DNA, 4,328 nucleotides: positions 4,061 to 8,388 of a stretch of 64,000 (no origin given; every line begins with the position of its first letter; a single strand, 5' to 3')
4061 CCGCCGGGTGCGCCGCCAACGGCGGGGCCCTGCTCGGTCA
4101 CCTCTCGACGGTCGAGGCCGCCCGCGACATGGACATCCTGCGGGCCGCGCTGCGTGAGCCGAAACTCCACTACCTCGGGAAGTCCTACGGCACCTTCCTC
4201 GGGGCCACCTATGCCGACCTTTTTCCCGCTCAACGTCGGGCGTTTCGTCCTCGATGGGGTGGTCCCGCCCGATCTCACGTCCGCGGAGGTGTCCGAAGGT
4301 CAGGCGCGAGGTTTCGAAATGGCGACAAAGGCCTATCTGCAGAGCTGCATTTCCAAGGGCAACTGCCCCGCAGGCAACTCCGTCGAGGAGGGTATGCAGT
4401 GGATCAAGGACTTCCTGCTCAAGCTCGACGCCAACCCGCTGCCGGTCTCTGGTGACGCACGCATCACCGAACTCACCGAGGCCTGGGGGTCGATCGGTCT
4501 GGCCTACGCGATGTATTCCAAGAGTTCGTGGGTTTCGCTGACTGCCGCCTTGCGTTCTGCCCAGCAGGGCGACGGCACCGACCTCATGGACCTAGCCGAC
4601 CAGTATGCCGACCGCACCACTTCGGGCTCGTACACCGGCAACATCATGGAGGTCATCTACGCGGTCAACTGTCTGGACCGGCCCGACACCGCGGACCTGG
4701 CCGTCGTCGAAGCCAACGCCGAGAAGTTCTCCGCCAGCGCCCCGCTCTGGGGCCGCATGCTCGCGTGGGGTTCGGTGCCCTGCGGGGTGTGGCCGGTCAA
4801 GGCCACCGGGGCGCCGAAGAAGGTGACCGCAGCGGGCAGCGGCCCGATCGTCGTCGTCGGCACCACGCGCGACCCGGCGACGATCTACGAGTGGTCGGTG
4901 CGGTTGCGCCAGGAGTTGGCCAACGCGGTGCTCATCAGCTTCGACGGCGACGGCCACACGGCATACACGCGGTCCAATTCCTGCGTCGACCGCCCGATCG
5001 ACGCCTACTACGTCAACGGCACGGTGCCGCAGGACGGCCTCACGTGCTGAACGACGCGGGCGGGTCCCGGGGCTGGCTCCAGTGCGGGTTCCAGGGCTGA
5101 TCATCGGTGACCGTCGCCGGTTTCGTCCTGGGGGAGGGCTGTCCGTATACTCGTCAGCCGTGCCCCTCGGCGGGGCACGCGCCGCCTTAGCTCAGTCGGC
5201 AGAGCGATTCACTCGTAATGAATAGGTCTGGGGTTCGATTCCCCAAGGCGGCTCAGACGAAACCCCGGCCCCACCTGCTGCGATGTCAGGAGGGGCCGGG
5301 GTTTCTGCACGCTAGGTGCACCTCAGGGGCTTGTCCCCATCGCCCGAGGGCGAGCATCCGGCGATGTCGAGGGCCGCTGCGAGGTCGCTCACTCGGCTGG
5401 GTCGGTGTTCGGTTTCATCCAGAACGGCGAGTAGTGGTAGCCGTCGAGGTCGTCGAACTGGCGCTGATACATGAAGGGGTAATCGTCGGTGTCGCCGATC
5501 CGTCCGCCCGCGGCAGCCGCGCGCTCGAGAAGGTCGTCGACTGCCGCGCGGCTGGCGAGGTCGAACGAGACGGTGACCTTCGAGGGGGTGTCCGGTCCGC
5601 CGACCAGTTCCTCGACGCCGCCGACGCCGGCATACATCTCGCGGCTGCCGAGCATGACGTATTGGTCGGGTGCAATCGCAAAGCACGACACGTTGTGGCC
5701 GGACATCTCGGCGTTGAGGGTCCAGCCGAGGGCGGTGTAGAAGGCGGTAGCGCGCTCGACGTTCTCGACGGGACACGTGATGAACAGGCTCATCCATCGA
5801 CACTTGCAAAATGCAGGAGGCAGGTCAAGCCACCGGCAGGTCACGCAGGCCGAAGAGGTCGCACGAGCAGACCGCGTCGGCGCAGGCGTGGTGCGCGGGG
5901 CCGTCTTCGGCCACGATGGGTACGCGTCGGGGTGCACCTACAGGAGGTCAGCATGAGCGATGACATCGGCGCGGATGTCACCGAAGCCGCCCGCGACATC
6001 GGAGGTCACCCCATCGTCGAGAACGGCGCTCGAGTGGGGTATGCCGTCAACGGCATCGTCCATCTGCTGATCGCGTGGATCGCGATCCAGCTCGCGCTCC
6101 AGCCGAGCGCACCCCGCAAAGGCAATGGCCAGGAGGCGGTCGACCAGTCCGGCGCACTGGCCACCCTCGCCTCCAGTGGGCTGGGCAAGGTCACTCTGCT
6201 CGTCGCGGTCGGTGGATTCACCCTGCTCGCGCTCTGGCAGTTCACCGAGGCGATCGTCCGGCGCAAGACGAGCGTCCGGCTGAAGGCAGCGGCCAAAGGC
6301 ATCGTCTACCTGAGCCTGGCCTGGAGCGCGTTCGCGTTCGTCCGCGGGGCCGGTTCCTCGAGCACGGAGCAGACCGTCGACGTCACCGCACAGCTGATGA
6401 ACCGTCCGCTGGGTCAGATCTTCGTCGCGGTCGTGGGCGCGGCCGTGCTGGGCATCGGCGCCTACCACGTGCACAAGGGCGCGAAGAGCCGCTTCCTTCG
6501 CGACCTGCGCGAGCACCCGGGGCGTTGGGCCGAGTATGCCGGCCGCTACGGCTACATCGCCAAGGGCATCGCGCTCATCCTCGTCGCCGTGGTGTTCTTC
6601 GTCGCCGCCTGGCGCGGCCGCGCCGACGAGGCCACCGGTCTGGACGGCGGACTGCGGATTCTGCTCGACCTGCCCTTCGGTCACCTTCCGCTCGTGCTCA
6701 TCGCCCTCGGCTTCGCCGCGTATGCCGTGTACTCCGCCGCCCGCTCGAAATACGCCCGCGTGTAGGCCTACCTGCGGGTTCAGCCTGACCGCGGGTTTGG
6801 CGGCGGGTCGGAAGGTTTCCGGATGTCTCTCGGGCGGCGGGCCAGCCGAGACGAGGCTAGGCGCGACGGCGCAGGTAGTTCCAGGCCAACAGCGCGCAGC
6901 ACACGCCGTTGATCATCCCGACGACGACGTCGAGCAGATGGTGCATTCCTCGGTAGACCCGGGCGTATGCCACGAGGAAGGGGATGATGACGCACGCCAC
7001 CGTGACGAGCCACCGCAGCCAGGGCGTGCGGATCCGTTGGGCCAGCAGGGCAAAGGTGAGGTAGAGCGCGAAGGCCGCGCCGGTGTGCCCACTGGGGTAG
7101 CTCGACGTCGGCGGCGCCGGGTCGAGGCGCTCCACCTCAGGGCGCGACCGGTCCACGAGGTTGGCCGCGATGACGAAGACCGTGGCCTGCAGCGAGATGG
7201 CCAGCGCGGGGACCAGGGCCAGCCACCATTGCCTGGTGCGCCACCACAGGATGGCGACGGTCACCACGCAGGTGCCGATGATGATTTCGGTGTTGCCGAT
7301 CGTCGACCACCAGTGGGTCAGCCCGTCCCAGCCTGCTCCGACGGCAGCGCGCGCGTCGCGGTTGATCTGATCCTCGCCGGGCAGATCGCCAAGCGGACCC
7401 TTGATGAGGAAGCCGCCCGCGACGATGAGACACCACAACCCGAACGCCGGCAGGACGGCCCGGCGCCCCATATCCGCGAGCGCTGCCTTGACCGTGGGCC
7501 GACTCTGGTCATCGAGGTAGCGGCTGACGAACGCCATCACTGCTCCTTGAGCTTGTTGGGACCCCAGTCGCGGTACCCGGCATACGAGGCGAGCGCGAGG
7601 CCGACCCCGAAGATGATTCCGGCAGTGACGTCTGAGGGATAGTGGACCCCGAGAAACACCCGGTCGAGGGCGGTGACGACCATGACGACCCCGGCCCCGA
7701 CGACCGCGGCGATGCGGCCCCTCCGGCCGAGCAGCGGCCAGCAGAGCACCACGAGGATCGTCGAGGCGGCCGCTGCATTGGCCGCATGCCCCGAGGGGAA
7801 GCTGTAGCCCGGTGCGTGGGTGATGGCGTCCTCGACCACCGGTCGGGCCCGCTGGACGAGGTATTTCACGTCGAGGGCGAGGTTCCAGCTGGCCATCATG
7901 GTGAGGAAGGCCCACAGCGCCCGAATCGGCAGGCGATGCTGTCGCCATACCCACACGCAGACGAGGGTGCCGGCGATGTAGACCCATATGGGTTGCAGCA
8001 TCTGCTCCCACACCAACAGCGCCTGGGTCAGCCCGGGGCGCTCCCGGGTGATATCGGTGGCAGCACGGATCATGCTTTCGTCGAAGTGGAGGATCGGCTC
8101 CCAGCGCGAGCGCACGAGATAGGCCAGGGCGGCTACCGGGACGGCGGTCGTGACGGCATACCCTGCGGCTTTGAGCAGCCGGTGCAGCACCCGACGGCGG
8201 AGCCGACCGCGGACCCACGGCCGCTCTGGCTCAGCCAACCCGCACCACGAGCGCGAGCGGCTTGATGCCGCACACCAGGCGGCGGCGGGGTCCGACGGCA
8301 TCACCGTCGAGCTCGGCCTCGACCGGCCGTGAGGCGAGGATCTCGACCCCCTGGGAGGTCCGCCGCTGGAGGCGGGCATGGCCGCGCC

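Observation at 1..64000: Hyper-abundant strand-symmetric DNA word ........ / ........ (consensus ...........), about one copy per 750 bp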

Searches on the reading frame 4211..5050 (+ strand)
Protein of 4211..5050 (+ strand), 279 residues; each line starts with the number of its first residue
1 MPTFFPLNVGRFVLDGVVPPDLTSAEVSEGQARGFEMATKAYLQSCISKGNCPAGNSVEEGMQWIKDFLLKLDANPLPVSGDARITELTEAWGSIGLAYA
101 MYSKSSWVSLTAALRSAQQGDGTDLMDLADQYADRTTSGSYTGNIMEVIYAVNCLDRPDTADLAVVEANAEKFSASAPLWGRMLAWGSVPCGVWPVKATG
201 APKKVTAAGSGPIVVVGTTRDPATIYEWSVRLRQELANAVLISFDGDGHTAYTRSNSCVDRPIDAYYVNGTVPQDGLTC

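Call 31: search_protein_families(library=pfam, proteins=[window:4211-5050:+], max_evalue=0.00001)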
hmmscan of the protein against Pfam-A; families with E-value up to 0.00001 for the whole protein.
window:4211-5050:+ (279 aa): 1 family
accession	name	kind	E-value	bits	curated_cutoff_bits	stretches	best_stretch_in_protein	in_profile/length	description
PF08386.16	Abhydrolase_4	-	5.2e-28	97.6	21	1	177-279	1-103/103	TAP-like protein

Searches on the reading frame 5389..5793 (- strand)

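Call 31: search_protein_families(library=pfam, proteins=[window:5389-5793:-], max_evalue=0.00001)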
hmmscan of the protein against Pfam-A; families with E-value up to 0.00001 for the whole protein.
window:5389-5793:- (134 aa): 1 family
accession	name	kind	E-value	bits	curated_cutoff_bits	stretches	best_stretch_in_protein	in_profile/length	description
PF22677.2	Ble-like_N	-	2.1e-07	31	24.5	1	4-38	4-38/41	Bleomycin resistance protein-like N-terminal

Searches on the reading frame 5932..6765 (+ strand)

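Call 31: search_protein_families(library=pfam, proteins=[window:5932-6765:+], max_evalue=0.00001)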
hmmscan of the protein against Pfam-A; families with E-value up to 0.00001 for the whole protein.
window:5932-6765:+ (277 aa): 1 family
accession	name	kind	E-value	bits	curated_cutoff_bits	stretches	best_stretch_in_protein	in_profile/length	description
PF06724.16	DUF1206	-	8.9e-47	157.5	26.2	3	118-185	2-69/70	Domain of Unknown Function (DUF1206)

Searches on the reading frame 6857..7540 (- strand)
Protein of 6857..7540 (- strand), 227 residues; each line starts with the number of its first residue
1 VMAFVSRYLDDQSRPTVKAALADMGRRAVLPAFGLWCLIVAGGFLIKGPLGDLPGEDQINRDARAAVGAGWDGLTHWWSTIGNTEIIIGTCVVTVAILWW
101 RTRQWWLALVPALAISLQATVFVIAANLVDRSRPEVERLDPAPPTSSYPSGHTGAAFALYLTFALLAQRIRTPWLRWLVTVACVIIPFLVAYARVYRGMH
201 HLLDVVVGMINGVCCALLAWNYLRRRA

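Call 31: search_protein_families(library=pfam, proteins=[window:6857-7540:-], max_evalue=0.00001)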
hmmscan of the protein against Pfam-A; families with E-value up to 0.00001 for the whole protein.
window:6857-7540:- (227 aa): 1 family
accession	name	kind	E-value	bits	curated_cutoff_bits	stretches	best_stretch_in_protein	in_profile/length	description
PF01569.27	PAP2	-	4.7e-20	72.1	27.2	1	112-225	6-127/130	PAP2 superfamily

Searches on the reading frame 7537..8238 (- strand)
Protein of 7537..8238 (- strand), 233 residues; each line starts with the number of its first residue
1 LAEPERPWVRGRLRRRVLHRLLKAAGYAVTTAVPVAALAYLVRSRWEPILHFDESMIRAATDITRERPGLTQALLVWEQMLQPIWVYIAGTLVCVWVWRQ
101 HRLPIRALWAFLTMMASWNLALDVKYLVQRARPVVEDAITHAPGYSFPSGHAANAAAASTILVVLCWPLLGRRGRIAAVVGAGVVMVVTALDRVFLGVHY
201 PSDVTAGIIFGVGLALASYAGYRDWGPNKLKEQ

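Call 31: search_protein_families(library=pfam, proteins=[window:7537-8238:-], max_evalue=0.00001)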
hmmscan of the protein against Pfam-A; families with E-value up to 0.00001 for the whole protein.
window:7537-8238:- (233 aa): 1 family
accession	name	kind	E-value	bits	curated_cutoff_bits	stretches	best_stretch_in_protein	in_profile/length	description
PF01569.27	PAP2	-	3.9e-18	65.9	27.2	1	108-224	2-127/130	PAP2 superfamily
